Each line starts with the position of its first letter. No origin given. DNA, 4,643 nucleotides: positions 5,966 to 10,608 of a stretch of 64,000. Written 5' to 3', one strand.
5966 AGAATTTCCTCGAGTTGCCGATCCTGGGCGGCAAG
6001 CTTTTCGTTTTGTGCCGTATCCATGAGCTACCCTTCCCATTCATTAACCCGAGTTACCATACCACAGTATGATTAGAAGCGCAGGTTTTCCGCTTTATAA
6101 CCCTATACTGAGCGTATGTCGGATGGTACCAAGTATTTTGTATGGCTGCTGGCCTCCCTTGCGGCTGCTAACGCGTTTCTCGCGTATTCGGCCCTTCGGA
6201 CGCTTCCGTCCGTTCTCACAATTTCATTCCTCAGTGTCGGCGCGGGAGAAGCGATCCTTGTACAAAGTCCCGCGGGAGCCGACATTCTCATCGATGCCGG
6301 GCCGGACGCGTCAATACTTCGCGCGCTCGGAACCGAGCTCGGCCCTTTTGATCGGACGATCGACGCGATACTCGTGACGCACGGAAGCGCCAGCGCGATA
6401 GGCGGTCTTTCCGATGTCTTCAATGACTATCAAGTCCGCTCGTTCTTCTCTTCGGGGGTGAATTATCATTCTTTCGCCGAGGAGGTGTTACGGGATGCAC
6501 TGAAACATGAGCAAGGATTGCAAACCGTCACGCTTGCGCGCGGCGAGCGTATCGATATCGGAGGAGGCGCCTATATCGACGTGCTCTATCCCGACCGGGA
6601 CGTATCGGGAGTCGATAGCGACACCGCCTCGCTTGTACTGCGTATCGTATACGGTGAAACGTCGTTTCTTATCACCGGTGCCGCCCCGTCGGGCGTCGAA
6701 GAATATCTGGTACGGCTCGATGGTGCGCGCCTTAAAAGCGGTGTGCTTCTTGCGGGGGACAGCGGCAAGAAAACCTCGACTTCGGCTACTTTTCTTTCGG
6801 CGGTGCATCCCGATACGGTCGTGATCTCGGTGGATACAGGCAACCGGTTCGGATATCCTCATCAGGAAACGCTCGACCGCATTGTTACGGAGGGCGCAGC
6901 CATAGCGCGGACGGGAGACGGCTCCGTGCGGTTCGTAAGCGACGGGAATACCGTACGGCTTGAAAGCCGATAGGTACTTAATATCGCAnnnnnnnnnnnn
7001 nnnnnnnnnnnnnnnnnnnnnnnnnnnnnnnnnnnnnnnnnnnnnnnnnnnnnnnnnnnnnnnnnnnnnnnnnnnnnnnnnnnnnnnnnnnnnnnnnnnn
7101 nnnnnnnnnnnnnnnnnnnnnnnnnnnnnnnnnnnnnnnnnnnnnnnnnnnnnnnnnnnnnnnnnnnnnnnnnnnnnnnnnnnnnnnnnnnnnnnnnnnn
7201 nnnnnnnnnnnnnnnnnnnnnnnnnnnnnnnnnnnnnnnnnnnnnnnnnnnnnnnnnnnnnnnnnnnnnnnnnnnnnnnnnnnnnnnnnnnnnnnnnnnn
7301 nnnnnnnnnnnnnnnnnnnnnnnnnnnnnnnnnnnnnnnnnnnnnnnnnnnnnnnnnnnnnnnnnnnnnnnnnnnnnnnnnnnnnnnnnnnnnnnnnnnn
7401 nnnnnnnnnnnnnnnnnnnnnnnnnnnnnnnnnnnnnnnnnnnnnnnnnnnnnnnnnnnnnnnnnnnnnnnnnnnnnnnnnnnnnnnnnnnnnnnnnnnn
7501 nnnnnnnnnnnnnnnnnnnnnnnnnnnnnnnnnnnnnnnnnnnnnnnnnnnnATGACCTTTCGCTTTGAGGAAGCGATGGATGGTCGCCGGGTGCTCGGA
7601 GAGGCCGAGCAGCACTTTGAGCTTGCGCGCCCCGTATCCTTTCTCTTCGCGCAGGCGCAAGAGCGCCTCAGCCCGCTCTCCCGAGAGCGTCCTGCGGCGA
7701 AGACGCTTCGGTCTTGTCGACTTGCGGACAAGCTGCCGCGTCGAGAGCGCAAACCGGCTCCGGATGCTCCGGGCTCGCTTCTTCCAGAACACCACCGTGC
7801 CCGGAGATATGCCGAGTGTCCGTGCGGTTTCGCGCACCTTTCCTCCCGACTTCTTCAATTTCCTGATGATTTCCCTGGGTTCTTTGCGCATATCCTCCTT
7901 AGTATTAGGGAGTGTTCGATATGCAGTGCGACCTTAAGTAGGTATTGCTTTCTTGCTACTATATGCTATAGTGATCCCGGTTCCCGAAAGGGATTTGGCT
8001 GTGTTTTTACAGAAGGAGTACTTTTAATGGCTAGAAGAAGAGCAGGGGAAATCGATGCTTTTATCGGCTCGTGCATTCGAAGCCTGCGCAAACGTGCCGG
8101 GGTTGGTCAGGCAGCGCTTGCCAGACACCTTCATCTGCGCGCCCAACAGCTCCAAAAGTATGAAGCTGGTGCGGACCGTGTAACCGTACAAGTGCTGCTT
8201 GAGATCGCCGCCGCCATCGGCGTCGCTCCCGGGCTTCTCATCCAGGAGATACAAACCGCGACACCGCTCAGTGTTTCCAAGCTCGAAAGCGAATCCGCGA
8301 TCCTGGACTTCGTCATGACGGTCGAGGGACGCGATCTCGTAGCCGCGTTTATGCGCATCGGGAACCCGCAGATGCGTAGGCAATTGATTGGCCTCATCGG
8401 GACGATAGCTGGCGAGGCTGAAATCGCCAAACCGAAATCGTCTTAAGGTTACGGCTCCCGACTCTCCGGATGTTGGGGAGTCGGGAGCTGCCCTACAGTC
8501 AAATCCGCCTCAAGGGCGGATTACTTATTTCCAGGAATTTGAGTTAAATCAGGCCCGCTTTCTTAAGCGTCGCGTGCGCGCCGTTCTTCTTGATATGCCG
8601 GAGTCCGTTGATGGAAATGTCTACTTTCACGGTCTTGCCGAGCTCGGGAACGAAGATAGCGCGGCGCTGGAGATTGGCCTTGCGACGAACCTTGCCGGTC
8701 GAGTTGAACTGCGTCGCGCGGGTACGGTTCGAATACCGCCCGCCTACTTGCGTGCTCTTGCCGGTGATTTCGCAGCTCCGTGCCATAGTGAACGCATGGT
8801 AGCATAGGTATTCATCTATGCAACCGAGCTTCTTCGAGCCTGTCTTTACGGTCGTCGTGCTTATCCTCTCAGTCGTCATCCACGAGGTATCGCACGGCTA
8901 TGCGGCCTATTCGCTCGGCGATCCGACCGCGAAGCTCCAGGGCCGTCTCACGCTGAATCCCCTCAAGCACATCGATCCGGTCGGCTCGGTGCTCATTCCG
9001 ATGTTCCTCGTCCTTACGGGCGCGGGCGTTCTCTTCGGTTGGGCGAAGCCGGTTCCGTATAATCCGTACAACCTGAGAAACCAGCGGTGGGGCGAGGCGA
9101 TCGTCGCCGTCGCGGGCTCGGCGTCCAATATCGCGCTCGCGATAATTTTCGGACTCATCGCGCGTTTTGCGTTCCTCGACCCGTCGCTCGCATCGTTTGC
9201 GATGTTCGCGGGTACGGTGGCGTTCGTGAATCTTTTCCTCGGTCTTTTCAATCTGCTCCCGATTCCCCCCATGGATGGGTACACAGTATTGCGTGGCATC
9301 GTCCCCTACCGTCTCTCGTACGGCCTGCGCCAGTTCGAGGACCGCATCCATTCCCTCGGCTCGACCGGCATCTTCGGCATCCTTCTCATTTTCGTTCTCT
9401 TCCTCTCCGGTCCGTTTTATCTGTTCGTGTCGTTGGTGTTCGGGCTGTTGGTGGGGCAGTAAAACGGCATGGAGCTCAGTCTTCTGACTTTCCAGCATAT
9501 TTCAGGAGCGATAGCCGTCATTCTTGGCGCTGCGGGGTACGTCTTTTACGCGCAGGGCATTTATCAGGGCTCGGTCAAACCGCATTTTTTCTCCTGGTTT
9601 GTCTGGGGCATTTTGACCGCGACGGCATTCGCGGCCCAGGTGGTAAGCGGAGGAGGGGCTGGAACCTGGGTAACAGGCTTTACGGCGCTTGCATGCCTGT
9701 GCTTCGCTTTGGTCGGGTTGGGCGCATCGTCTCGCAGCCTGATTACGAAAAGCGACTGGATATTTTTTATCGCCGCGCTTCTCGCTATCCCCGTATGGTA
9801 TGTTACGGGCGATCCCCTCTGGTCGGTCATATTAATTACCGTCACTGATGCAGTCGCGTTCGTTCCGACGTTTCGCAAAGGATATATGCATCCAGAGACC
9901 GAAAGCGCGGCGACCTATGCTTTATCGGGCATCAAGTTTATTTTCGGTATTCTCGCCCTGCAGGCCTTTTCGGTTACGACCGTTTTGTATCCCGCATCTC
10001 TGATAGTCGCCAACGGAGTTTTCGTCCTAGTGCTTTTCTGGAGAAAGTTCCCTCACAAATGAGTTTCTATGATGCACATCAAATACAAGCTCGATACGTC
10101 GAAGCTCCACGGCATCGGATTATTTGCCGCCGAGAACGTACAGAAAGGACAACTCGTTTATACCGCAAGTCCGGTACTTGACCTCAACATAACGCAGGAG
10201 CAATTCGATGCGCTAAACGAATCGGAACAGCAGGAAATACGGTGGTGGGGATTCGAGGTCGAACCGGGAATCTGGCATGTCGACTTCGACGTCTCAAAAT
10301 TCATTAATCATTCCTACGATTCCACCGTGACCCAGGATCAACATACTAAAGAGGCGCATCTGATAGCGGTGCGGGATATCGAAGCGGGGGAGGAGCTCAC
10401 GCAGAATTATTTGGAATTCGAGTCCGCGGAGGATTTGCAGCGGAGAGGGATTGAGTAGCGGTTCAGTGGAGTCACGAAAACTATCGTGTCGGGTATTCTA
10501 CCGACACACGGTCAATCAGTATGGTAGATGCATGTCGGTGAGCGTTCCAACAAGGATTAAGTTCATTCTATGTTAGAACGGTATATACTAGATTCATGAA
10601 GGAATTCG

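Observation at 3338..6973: ComEC encoded as two separate genes flanking sod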

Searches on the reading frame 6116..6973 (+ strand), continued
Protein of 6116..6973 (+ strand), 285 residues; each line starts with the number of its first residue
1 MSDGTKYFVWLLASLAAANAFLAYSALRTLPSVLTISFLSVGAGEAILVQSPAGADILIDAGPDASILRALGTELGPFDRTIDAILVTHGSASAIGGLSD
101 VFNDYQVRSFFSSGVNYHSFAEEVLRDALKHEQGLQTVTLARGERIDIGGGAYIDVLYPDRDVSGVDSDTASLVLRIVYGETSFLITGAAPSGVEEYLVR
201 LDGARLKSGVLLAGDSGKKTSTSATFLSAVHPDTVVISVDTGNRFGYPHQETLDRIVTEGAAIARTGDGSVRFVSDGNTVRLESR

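Call 60: find_encoding_contigs(protein=P0011, flank=5000, max_places=1)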
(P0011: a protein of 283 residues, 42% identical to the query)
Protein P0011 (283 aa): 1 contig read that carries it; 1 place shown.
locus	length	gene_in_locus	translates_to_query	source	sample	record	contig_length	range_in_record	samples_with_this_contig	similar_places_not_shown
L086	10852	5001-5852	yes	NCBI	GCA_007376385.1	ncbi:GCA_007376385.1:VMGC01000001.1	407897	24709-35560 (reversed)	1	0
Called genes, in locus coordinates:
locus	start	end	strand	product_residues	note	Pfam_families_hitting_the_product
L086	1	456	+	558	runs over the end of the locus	PF01368:DHH, PF02272:DHHA1 (weak), PF17768:RecJ_OB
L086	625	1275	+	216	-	PF06161:DUF975, PF06790:UPF0259 (weak), PF25231:DUF7847 (weak)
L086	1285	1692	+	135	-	PF00075:RNase_H, PF13456:RVT_3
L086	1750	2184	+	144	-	PF08570:DUF1761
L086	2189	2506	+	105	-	PF01741:MscL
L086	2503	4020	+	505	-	PF13567:DUF4131, PF03772:Competence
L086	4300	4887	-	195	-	PF02777:Sod_Fe_C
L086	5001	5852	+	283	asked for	PF00753:Lactamase_B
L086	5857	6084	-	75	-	-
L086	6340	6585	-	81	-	PF00830:Ribosomal_L28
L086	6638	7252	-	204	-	-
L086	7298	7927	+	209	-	PF02163:Peptidase_M50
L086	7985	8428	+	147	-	-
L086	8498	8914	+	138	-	PF00164:Ribosom_S12_S23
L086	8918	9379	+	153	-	PF00177:Ribosomal_S7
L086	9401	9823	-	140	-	-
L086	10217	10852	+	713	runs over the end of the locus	PF00009:GTP_EFTU, PF03144:GTP_EFTU_D2, PF22042:EF-G_D2, PF14492:EFG_III, PF16658:RF3_C (weak), PF03764:EFG_IV, PF00679:EFG_C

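Call 61: find_encoding_contigs(protein=P0019, flank=5000, max_places=1)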
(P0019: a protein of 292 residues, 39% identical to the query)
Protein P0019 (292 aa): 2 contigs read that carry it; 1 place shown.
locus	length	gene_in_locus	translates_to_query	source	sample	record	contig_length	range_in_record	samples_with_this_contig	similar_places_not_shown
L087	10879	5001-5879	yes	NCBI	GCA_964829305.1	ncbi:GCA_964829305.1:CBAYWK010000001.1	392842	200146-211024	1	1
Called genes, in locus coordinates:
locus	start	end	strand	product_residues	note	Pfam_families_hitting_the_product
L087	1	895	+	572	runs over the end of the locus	PF01368:DHH, PF02272:DHHA1, PF17768:RecJ_OB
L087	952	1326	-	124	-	-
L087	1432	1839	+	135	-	PF00075:RNase_H, PF13456:RVT_3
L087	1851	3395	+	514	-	PF13567:DUF4131, PF03772:Competence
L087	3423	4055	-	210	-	PF02777:Sod_Fe_C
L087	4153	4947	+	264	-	PF03572:Peptidase_S41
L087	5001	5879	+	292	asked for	PF00753:Lactamase_B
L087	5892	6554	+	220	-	PF04307:YdjM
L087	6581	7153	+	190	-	-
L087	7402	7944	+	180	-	-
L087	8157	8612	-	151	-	-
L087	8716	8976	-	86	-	PF00830:Ribosomal_L28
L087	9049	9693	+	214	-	PF02163:Peptidase_M50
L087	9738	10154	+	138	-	PF00164:Ribosom_S12_S23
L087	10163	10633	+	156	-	PF00177:Ribosomal_S7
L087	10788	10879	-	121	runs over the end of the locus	-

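Call 62: find_encoding_contigs(protein=P0024, flank=5000, max_places=1)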
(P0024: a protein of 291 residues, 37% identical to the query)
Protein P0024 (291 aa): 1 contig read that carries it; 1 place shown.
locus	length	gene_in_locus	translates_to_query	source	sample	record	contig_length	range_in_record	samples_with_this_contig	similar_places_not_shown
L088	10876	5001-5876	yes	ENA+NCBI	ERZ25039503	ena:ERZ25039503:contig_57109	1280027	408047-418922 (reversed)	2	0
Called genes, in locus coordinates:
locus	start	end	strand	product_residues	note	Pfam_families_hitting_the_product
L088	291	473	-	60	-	-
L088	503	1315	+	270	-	-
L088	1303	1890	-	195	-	PF13673:Acetyltransf_10 (weak), PF00583:Acetyltransf_1, PF13508:Acetyltransf_7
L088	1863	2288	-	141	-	PF04951:Peptidase_M55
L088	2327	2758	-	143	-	PF04951:Peptidase_M55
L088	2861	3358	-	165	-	PF01555:N6_N4_Mtase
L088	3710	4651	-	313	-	PF01946:Thi4 (weak), PF00890:FAD_binding_2 (weak), PF01266:DAO (weak), PF07992:Pyr_redox_2, PF12831:FAD_oxidored, PF13450:NAD_binding_8 (weak), PF13738:Pyr_redox_3, PF00070:Pyr_redox, +3 more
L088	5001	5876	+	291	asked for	PF00753:Lactamase_B, PF12706:Lactamase_B_2 (weak)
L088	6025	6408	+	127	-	PF13366:PDDEXK_3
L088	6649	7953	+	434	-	PF10648:Gmad2 (faint), PF17957:Big_7 (faint)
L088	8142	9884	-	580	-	PF00501:AMP-binding, PF23024:AMP-dom_DIP2-like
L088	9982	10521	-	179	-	PF13302:Acetyltransf_3, PF00583:Acetyltransf_1, PF13523:Acetyltransf_8 (faint)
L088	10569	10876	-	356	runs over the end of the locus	PF02543:Carbam_trans_N (faint), PF00814:TsaD, PF22521:HypF_C_2 (weak)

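Call 76: list_cluster_members(proteins=[P0218, P0248, P0258, P0266, P0272, P0277, P0298, P0299, P0303, P0310])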
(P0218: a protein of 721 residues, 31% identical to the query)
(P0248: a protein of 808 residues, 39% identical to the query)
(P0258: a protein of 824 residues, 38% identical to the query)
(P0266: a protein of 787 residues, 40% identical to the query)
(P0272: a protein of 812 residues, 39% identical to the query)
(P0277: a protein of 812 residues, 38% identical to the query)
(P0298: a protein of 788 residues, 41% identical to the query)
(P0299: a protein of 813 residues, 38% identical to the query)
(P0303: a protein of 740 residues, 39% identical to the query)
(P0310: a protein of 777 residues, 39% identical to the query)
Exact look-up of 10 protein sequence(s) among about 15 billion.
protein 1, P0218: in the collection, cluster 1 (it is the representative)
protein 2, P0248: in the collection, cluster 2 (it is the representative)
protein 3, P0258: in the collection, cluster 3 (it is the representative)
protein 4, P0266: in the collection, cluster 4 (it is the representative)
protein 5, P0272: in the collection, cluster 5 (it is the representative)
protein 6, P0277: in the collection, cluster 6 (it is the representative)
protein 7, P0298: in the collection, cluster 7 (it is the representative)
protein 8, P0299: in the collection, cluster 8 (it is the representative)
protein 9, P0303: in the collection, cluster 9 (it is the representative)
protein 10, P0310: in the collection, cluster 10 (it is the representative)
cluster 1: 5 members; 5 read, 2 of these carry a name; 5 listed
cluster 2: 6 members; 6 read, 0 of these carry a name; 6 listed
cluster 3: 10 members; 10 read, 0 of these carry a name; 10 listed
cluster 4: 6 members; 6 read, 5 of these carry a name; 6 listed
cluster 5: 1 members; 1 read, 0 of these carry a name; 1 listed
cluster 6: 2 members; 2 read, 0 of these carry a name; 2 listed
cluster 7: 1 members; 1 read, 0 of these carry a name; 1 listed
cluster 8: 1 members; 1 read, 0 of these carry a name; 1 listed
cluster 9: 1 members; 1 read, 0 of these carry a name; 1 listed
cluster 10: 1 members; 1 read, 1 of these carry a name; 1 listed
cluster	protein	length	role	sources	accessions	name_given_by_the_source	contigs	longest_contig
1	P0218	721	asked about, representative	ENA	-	-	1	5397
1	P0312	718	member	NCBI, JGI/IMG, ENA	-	beta-lactamase superfamily II metal-dependent hydrolase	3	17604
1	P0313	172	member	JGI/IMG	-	hypothetical protein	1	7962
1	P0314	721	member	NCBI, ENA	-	-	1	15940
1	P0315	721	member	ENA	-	-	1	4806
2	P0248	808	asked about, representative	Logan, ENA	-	-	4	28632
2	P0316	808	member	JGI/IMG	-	-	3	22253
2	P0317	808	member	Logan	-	-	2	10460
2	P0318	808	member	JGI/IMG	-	-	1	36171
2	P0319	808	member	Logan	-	-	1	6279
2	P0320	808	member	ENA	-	-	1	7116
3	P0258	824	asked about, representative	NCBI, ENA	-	-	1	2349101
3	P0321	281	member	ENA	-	-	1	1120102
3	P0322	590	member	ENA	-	-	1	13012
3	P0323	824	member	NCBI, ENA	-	-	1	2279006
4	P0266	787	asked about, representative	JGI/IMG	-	competence protein ComEC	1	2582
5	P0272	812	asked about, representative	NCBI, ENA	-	-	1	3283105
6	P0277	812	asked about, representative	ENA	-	-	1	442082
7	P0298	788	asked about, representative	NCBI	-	-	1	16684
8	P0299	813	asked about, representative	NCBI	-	-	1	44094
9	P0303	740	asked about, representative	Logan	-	-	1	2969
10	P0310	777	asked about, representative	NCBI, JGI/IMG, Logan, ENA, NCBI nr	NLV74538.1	MAG: DNA internalization-related competence protein ComEC/Rec2 [Chloroflexi bacterium] | DNA internalization-related competence protein ComEC/Rec2 [Chloroflexota bacterium]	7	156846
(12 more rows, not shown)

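Call 80: find_related_loci(query=window:6116-6973:+, collection=metagenome_contigs, flank=4000)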
Query window:6116-6973:+ (285 aa) in metagenome_contigs; peptide patterns used: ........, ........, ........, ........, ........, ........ (x = any residue, [..] = any of these).
198 stretches matched a pattern; 24 encode a relative of the query (tblastn E <= 1e-3); 24 distinct loci.
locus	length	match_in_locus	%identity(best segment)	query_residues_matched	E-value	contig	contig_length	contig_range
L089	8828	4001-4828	41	8-283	6e-63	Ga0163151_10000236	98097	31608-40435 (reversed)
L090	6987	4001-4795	42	19-282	2e-58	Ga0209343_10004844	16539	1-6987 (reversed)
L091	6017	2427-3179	40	33-278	2e-58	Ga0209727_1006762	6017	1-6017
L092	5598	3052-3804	40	33-278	2e-58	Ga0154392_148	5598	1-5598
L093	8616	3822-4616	42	19-282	4e-57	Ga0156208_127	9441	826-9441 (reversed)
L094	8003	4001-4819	39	8-279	7e-57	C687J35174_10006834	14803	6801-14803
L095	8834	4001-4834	41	11-280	1e-56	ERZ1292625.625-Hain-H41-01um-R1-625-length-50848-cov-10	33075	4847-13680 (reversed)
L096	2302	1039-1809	40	28-281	1e-56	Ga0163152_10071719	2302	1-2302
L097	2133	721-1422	40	33-266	6e-55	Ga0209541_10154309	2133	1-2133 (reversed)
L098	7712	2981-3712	39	34-276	2e-52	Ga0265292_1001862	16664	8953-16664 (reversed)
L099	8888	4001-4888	35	2-283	1e-52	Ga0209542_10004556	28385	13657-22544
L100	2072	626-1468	36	5-283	1e-52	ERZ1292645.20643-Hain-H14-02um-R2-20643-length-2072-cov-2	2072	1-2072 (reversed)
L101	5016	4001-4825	40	22-280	4e-52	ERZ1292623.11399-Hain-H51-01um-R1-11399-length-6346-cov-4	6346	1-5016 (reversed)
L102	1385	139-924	36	6-266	2e-53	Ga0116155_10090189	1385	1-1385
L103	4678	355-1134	38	21-279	7e-51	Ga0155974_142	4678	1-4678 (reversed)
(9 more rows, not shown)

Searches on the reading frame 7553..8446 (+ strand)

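Call 3: search_protein_families(library=pfam, proteins=[window:7553-8446:+], max_evalue=0.01)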
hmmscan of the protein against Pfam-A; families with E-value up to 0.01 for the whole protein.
window:7553-8446:+ (297 aa): 4 families
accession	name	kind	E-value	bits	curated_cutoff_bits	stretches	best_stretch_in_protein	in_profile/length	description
PF13560.12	HTH_31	-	8.7e-10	39.2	27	1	172-227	3-59/64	Helix-turn-helix domain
PF01381.28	HTH_3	-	1.3e-07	32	23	1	175-227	1-53/55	Helix-turn-helix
PF13443.12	HTH_26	-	0.0004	21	22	1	175-227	2-55/63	Cro/C1-type HTH DNA-binding domain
PF12844.13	HTH_19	-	0.00051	20.3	30.2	1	172-231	1-60/64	Helix-turn-helix domain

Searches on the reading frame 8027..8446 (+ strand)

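Call 56: search_protein_families(library=phrogs, proteins=[window:8027-8446:+], max_evalue=0.01)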
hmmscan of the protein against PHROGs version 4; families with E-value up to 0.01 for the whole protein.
window:8027-8446:+ (139 aa): 13 families
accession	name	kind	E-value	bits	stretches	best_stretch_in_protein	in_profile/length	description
phrog_2439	-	transcription regulation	5.6e-08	33.1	1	11-76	6-71/367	transcriptional regulator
phrog_4836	-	transcription regulation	4.1e-07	30.8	1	13-87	76-150/194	CII-like regulator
phrog_4583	-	transcription regulation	1e-06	29.6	1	15-79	13-77/81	transcriptional repressor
phrog_2328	-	transcription regulation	3e-06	28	1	13-73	16-76/128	transcriptional repressor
phrog_1373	-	transcription regulation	5e-06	27.6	1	13-90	64-141/166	transcriptional regulator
phrog_5823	-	transcription regulation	1.8e-05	25.1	1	13-71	7-66/404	transcriptional regulator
phrog_955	-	DNA, RNA and nucleotide metabolism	8.4e-05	23.3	1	12-61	24-73/142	HTH DNA binding protein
phrog_3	-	transcription regulation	0.00029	21.7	1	13-78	89-152/430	transcriptional repressor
phrog_8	-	transcription regulation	0.00036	21.1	1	17-66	81-130/346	transcriptional regulator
phrog_2104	-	unknown function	0.00086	20.5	1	17-51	44-78/103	-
phrog_4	-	transcription regulation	0.0014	18.7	1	17-83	141-203/400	transcriptional repressor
phrog_4739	-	unknown function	0.0058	17.2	1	15-88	70-143/167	-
phrog_2967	-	transcription regulation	0.0078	16.8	1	17-79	15-77/225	transcriptional regulator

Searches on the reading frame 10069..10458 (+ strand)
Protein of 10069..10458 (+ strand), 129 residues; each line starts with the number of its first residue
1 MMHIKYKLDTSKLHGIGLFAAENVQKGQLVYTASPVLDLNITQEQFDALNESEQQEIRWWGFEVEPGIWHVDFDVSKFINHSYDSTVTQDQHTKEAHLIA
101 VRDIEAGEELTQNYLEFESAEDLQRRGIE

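Call 42: search_protein_families(library=pfam, proteins=[window:10069-10458:+], max_evalue=0.001)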
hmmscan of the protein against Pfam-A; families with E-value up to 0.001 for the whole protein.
window:10069-10458:+ (129 aa): 1 family
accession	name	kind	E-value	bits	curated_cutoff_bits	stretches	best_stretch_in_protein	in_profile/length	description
PF00856.33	SET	-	1.8e-12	48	22.4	1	15-114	1-104/105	SET domain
